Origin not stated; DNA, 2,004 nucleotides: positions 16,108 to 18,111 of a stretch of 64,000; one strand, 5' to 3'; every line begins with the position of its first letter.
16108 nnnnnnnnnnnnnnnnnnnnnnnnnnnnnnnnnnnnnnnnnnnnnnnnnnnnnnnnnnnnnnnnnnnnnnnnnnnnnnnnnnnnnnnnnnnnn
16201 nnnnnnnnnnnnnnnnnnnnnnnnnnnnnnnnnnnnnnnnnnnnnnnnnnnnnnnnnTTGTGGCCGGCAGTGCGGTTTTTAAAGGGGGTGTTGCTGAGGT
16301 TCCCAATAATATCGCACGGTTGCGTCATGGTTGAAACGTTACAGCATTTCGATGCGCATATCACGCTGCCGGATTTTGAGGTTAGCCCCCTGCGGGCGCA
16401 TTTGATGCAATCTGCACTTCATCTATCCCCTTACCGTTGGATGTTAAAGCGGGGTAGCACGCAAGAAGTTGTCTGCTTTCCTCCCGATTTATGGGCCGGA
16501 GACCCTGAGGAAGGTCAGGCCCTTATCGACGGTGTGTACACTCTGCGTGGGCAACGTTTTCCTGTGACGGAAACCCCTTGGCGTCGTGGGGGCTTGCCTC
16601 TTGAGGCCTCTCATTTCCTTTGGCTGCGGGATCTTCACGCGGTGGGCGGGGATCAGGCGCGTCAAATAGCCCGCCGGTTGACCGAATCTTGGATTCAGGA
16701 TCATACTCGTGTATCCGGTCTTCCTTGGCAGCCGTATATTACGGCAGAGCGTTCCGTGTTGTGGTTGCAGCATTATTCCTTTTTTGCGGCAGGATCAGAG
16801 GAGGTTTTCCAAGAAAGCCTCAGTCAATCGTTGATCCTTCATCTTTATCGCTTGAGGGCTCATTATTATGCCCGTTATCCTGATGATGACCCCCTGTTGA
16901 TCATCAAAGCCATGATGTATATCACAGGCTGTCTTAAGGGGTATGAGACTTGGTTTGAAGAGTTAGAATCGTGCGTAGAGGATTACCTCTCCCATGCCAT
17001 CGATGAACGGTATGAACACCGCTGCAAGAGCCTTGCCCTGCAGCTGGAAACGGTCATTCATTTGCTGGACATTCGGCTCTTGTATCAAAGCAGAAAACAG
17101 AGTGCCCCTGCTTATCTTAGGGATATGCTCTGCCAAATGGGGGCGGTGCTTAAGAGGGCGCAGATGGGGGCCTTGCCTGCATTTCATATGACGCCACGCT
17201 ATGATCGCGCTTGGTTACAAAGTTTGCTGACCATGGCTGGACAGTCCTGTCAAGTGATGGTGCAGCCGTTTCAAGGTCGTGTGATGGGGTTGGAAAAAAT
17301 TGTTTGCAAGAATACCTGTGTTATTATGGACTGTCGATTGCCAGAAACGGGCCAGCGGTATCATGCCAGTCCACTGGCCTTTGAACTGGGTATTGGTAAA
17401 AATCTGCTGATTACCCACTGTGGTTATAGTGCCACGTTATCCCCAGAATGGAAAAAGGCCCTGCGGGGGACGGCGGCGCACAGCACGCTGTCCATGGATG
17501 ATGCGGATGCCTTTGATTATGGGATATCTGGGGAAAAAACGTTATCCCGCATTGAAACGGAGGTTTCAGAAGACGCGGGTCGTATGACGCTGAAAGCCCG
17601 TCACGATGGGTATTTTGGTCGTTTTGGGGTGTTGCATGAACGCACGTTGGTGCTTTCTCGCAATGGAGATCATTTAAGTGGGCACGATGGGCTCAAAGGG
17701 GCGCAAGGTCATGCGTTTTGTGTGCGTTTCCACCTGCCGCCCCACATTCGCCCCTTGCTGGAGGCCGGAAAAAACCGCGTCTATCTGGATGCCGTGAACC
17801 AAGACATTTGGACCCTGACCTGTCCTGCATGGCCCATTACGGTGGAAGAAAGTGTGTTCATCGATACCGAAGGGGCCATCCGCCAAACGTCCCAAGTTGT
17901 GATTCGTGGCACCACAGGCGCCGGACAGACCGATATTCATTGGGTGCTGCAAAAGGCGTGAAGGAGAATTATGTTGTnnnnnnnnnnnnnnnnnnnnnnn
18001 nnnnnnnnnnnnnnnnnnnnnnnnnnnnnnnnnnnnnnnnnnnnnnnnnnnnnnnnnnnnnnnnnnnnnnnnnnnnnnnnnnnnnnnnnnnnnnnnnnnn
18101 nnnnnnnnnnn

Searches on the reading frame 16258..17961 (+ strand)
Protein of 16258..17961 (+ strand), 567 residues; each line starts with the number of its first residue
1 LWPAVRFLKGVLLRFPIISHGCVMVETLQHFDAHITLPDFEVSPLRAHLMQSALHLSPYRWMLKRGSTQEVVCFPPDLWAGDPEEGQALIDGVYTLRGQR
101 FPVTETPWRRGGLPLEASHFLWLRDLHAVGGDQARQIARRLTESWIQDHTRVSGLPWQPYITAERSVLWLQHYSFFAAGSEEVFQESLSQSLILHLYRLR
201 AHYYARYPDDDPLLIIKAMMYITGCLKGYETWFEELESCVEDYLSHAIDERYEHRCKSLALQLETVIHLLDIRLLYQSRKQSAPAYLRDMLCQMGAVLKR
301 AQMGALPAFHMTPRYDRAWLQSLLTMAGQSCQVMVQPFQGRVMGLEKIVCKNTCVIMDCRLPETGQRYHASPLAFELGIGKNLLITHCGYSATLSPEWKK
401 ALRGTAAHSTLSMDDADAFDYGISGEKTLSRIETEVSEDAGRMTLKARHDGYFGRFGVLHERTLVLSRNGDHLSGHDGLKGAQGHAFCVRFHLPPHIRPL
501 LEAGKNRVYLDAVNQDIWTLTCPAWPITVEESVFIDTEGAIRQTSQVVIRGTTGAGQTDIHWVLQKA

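Call 91: search_protein_families(library=pfam, proteins=[window:16258-17961:+], max_evalue=0.00001)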
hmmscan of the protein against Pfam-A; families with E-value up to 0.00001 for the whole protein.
window:16258-17961:+ (567 aa): 1 family
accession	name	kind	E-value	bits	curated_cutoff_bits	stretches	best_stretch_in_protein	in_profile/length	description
PF07940.18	Hepar_II_III_C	-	1.4e-45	156.1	24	1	338-562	7-236/237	Heparinase II/III-like, C-terminal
